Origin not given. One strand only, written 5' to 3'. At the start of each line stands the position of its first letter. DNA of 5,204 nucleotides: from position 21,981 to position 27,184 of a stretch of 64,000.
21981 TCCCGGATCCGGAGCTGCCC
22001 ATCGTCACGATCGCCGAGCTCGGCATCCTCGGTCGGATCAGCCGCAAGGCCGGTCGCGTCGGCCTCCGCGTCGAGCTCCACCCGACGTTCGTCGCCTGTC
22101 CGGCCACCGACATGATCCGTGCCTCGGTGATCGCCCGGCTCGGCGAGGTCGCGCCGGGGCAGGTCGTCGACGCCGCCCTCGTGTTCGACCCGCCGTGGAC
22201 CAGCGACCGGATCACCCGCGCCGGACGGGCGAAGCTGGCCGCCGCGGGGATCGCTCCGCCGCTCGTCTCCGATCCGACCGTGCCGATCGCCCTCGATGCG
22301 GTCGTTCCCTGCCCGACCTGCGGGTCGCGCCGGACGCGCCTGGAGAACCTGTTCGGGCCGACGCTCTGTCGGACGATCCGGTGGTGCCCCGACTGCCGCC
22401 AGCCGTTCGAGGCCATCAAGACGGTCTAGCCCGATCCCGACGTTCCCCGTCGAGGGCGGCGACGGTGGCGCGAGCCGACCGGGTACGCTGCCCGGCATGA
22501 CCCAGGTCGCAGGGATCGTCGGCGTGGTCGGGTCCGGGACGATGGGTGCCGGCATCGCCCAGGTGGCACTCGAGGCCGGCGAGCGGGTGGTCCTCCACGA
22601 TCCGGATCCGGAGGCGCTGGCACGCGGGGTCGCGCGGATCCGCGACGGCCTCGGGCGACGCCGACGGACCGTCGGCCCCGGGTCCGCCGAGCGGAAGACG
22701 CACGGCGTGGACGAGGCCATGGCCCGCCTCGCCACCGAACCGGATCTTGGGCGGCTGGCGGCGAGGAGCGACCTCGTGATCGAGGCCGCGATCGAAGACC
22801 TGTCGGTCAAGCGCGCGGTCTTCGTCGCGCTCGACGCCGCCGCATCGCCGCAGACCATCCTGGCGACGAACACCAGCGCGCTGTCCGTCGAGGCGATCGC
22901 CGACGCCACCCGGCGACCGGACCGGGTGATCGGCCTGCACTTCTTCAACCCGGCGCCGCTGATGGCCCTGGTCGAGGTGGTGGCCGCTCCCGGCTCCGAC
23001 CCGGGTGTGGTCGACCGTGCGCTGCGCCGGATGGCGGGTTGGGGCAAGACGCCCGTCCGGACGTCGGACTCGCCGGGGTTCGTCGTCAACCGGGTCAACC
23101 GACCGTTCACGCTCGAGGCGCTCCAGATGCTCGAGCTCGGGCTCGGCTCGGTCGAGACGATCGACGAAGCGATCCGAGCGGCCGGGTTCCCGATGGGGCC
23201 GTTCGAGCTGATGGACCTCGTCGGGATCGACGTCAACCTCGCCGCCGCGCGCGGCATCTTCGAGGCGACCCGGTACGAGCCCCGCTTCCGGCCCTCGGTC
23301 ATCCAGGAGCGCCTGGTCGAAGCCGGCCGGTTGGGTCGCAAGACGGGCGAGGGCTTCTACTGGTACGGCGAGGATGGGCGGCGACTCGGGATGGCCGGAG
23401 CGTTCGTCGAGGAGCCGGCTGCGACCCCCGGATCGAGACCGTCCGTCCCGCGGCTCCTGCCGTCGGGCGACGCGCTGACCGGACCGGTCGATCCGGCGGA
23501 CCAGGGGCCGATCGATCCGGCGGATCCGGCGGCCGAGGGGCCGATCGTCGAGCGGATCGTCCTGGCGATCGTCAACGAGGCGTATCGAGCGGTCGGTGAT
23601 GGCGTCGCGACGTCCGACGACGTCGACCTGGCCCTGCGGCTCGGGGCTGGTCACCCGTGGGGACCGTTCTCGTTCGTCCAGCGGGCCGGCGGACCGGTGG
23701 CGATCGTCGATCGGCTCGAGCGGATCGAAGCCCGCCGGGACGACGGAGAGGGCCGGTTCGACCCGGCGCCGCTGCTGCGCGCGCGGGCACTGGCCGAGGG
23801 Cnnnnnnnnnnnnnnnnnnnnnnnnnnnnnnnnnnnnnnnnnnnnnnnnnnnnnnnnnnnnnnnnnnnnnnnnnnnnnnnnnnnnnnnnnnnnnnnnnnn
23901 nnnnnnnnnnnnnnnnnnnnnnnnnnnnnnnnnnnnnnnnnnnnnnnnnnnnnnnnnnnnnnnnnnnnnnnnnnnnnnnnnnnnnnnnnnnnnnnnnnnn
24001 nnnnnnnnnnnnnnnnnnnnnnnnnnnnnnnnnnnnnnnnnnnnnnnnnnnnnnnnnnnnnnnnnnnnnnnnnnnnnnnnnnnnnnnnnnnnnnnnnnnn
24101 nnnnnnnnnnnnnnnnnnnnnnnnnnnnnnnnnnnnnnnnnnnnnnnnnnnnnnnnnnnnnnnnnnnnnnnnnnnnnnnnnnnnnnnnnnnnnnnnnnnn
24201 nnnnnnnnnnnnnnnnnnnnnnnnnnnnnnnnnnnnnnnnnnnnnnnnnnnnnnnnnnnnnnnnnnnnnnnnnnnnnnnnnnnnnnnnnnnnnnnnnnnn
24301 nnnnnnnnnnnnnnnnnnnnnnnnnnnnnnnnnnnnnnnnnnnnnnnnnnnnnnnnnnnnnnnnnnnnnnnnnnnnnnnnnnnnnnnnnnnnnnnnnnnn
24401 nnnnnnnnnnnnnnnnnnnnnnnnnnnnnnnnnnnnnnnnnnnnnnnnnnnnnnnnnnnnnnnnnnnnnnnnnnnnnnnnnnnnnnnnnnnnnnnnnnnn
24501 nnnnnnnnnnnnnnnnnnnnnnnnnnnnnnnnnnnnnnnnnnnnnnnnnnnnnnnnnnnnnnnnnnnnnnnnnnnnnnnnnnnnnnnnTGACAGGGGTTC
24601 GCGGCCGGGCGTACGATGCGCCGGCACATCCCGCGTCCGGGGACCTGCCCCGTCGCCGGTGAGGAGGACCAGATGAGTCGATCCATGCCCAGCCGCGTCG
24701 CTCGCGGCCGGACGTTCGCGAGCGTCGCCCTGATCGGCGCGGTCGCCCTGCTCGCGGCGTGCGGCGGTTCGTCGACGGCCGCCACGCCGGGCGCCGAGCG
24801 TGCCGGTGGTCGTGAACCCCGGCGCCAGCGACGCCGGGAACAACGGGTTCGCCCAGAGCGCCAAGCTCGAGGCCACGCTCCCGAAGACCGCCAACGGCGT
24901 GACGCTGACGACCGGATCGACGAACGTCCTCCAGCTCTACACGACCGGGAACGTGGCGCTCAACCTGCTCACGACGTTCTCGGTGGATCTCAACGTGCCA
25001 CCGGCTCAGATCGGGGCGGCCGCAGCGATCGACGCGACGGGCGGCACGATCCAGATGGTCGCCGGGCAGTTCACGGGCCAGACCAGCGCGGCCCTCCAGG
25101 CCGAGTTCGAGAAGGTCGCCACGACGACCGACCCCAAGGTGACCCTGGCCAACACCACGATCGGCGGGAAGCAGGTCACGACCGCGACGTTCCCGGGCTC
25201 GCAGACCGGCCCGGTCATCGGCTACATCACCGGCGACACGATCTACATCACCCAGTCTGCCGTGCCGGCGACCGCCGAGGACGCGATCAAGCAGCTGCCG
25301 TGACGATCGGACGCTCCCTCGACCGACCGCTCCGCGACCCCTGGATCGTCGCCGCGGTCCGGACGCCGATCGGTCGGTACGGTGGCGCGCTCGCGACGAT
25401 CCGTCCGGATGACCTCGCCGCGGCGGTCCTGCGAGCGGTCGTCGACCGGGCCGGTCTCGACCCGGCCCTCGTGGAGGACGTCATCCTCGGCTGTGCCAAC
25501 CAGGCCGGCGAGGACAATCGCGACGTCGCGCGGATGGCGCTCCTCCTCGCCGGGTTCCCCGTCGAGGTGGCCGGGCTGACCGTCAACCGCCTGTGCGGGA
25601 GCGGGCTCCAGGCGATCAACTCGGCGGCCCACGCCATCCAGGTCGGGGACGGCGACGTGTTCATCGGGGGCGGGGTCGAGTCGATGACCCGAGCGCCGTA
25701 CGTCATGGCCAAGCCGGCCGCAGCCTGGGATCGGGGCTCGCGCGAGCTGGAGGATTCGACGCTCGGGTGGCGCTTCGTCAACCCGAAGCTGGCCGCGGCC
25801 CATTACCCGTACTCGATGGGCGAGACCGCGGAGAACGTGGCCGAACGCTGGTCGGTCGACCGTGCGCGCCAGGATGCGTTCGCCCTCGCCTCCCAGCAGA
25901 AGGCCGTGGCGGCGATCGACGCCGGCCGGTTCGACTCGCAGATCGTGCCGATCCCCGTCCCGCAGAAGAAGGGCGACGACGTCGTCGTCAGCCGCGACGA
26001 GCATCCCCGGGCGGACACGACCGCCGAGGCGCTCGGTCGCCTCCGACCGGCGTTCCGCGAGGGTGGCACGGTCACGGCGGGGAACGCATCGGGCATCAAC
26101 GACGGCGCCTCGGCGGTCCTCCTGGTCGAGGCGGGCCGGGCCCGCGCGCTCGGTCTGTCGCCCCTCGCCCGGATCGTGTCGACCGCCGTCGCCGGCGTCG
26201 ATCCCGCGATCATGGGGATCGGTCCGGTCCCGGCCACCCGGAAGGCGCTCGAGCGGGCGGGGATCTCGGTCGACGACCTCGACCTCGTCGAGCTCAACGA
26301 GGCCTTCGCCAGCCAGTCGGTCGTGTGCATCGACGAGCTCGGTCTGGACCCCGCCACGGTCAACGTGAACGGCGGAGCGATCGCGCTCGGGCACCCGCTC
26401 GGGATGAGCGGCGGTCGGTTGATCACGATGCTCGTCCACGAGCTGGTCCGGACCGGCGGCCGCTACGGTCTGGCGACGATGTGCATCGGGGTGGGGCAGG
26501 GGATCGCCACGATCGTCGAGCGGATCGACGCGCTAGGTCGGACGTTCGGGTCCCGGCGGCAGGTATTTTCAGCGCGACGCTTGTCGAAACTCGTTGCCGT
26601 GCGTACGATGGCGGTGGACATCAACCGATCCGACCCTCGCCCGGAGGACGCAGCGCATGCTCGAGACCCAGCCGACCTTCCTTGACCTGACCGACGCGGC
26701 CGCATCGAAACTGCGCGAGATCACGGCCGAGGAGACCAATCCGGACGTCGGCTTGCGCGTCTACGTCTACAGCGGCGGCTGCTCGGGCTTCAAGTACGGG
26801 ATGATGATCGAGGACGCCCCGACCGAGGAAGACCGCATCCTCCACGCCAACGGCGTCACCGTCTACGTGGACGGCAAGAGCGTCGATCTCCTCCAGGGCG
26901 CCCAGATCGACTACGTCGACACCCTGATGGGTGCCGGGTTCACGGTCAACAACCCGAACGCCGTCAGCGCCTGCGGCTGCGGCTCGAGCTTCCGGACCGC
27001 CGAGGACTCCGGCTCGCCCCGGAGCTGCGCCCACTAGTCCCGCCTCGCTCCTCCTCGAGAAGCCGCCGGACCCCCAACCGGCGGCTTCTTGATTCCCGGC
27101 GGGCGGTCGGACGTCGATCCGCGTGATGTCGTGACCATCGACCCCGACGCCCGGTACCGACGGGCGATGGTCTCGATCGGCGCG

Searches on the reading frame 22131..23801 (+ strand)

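Call 25: search_protein_families(library=pfam, proteins=[window:22131-23801:+], max_evalue=0.0001)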
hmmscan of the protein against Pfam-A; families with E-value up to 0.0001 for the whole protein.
window:22131-23801:+ (557 aa): 2 families
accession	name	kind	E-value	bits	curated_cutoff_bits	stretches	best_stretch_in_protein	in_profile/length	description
PF02737.24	3HCDH_N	-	3.3e-54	184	22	1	130-313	2-179/180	3-hydroxyacyl-CoA dehydrogenase, NAD binding domain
PF00725.27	3HCDH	-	1.9e-45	153.7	22.1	2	316-412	1-97/97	3-hydroxyacyl-CoA dehydrogenase, C-terminal domain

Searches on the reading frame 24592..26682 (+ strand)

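Call 25: search_protein_families(library=pfam, proteins=[window:24592-26682:+], max_evalue=0.0001)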
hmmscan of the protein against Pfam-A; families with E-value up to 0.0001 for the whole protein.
window:24592-26682:+ (697 aa): 2 families
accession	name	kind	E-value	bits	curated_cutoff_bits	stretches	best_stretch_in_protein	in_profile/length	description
PF00108.29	Thiolase_N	-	3.3e-84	282.8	26.4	1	252-513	3-258/260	Thiolase, N-terminal domain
PF02803.24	Thiolase_C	-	2.5e-49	166.5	27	1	523-644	2-123/123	Thiolase, C-terminal domain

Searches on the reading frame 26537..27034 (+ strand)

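Call 26: search_protein_families(library=pfam, proteins=[window:26537-27034:+], max_evalue=0.0001)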
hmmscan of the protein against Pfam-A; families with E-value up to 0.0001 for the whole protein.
window:26537-27034:+ (166 aa): 1 family
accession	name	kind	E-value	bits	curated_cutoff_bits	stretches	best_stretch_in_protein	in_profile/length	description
PF01521.26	Fe-S_biosyn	-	3.9e-19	69.4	26.3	1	49-149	3-109/110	Iron-sulphur cluster biosynthesis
